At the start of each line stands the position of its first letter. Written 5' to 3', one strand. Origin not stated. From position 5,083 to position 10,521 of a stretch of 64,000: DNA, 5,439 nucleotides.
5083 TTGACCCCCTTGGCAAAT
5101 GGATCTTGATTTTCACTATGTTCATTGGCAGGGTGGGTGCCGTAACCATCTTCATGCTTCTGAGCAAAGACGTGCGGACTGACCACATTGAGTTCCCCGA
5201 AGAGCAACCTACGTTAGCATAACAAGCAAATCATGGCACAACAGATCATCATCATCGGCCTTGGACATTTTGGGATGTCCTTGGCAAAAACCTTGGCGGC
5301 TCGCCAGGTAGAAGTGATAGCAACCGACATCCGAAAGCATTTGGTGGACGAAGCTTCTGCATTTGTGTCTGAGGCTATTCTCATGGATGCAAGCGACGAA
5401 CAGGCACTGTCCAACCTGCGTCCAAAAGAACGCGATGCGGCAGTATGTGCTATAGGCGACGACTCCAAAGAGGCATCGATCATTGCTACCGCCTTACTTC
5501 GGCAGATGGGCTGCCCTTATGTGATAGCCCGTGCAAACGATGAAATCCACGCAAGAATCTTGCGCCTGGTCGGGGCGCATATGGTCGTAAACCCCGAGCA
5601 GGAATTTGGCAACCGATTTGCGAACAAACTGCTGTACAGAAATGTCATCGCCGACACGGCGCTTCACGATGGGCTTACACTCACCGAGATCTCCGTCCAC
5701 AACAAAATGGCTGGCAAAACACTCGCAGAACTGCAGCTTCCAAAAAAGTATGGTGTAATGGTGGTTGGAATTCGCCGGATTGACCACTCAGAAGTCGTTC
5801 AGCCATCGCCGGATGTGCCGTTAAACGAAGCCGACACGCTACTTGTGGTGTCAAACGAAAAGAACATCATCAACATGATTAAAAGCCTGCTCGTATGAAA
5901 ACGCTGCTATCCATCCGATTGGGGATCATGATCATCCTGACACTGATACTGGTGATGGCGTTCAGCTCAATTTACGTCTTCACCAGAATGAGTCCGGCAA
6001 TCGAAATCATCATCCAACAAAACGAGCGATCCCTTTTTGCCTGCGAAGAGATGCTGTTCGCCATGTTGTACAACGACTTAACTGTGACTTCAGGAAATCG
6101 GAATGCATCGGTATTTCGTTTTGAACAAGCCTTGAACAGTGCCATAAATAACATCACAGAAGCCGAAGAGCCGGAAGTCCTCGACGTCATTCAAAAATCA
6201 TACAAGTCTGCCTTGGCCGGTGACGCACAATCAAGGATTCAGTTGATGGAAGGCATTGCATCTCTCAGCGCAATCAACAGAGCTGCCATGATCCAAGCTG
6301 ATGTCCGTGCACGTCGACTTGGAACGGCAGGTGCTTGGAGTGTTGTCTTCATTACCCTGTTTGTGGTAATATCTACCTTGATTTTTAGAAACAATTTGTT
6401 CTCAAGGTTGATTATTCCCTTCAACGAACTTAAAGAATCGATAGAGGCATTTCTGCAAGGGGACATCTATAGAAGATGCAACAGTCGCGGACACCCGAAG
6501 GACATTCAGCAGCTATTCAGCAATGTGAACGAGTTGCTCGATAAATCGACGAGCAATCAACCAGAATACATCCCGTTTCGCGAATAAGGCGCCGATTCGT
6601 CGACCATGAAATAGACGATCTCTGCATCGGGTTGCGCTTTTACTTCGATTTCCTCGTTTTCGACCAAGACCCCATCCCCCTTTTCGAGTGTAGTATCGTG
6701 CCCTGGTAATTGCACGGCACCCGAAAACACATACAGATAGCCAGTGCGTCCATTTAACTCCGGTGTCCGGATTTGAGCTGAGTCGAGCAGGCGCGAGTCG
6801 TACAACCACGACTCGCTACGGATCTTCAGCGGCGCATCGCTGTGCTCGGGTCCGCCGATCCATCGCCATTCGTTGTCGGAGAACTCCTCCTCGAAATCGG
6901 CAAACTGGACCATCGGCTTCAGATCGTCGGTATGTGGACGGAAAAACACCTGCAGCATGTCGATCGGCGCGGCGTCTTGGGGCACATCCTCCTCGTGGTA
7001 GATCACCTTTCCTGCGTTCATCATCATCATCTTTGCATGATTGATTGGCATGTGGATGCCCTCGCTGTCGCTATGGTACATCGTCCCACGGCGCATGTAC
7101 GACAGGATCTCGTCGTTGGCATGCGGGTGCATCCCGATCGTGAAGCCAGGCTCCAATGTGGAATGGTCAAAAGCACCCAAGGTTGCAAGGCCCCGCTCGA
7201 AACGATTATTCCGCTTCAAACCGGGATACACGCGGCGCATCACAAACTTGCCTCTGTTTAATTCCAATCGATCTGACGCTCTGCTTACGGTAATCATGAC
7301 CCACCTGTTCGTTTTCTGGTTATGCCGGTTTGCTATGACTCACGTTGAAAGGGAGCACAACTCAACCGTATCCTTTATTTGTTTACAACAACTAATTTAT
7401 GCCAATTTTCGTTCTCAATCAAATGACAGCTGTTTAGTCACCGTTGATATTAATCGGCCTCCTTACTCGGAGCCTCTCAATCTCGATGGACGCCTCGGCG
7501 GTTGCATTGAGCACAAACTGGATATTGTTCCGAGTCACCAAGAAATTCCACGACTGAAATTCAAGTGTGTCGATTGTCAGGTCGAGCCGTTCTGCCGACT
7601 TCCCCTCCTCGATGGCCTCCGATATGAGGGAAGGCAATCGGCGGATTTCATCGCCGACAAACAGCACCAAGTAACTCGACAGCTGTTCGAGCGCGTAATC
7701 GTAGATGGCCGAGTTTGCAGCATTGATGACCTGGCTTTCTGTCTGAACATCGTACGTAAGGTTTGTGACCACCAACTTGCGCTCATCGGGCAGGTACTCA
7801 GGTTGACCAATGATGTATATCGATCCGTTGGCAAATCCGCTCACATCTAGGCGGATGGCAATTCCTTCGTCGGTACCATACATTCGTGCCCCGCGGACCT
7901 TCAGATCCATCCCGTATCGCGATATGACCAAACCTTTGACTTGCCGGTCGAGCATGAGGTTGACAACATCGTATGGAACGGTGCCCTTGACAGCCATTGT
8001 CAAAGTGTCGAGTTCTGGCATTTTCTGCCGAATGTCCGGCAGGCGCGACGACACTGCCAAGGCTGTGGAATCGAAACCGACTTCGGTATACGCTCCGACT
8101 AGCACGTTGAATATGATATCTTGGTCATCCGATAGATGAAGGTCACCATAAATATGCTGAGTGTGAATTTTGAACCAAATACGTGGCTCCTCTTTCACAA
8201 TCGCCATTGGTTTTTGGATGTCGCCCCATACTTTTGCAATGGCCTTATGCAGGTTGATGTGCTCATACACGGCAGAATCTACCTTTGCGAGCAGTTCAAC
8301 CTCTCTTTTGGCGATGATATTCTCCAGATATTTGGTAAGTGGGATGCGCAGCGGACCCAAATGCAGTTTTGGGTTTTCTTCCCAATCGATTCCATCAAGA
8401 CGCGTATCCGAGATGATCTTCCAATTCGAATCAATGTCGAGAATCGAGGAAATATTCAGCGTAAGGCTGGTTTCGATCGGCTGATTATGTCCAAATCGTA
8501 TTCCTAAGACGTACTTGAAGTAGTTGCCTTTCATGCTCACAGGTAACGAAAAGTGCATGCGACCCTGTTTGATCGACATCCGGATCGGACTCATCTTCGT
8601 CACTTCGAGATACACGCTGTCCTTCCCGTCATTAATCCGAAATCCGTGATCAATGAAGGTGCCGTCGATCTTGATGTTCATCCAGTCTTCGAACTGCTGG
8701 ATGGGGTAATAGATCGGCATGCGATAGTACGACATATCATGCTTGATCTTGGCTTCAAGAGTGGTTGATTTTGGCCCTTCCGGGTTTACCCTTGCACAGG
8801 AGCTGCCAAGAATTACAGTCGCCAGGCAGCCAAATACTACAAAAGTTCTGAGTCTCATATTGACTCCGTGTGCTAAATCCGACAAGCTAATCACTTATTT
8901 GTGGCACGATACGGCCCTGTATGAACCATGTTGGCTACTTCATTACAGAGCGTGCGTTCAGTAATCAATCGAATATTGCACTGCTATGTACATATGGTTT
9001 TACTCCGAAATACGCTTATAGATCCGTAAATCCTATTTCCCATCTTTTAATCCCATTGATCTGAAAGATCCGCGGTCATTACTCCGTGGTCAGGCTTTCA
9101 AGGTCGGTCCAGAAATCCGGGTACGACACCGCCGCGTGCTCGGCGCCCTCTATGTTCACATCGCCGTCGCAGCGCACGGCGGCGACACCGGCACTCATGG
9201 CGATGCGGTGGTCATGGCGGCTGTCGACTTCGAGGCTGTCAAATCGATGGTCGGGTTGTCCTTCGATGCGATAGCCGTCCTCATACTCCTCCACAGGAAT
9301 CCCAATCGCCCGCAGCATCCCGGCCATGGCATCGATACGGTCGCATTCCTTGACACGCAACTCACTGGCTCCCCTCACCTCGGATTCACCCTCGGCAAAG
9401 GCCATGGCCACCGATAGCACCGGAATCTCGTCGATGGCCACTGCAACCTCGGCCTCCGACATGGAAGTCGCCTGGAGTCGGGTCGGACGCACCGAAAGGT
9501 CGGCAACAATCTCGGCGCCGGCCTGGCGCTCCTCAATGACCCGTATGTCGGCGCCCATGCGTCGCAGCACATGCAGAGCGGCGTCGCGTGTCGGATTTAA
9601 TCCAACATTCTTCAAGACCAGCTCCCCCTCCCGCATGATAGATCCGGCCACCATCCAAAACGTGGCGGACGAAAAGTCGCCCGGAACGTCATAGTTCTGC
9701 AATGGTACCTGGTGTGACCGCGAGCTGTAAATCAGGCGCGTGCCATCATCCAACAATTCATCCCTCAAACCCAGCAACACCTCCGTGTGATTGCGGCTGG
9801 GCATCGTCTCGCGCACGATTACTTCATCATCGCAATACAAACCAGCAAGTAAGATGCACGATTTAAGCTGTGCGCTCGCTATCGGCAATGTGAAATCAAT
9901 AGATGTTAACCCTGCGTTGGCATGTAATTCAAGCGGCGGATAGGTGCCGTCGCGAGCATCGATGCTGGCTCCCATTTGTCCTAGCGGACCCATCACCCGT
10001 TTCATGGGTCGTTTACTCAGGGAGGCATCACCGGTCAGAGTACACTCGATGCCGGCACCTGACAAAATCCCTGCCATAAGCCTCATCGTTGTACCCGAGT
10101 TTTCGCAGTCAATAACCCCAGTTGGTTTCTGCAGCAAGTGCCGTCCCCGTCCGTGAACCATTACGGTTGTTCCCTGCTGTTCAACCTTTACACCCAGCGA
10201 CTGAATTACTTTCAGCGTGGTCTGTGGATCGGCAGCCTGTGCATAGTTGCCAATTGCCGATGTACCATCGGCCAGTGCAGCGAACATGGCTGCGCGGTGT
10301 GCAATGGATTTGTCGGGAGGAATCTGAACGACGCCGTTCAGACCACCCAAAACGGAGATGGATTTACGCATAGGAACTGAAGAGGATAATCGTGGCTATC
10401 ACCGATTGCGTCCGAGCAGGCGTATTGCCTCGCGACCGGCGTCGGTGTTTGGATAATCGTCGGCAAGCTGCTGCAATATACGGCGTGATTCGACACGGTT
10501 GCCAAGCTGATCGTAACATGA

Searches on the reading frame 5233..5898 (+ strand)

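Call 63: search_protein_families(library=pfam, proteins=[window:5233-5898:+], max_evalue=0.0001)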
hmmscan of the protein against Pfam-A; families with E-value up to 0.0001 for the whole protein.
window:5233-5898:+ (221 aa): 3 families
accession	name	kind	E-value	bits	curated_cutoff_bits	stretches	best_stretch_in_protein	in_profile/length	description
PF02254.24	TrkA_N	-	9.2e-25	87.7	23.8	1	5-121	1-116/116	TrkA-N domain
PF02080.26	TrkA_C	-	2e-14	53.7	27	1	152-217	3-68/71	TrkA-C domain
PF00107.32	ADH_zinc_N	-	1.6e-05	25.3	31.8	0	83-125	4-46/129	Zinc-binding dehydrogenase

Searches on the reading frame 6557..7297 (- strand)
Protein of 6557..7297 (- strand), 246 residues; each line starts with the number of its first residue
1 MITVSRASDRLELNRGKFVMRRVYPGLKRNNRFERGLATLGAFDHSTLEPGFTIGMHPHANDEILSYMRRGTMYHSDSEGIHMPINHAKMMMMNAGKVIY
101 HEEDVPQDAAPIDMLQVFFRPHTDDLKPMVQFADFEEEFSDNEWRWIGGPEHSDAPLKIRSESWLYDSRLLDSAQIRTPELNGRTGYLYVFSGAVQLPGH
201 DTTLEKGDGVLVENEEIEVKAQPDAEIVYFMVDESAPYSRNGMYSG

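Call 63: search_protein_families(library=pfam, proteins=[window:6557-7297:-], max_evalue=0.0001)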
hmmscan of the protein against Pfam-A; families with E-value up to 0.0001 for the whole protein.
window:6557-7297:- (246 aa): 2 families
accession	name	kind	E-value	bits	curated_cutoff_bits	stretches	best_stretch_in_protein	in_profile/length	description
PF02678.22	Pirin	-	7.1e-13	49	26.1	1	51-117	40-106/108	Pirin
PF17954.7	Pirin_C_2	-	2.1e-10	41.1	22.9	1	148-230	3-84/86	Quercetinase C-terminal cupin domain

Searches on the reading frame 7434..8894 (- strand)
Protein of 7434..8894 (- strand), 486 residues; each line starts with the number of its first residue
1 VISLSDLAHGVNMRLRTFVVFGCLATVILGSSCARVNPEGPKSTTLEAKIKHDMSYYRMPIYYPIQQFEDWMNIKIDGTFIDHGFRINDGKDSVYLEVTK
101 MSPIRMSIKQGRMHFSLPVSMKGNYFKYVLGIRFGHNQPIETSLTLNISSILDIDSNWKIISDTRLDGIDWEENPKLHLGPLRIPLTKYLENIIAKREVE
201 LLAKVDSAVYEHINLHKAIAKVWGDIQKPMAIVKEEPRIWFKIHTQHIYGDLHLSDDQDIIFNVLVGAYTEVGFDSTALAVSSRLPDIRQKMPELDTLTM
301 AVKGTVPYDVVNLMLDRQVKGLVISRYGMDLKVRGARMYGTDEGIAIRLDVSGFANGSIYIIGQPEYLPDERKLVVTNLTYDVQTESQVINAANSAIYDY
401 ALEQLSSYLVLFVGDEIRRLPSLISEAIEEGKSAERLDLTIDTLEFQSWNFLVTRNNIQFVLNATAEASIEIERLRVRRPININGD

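Call 63: search_protein_families(library=pfam, proteins=[window:7434-8894:-], max_evalue=0.0001)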
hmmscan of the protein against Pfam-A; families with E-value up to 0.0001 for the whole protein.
window:7434-8894:- (486 aa): 1 family
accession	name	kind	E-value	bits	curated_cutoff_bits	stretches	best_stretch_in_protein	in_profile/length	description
PF14356.11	DUF4403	-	2.9e-77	260.6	28.3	1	54-472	2-425/425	Domain of unknown function (DUF4403)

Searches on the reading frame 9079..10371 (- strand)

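Call 63: search_protein_families(library=pfam, proteins=[window:9079-10371:-], max_evalue=0.0001)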
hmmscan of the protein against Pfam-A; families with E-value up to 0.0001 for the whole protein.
window:9079-10371:- (430 aa): 1 family
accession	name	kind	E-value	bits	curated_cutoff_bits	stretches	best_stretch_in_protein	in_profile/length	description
PF00275.25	EPSP_synthase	-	2.5e-106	356.4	22.8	1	11-424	7-417/417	EPSP synthase (3-phosphoshikimate 1-carboxyvinyltransferase)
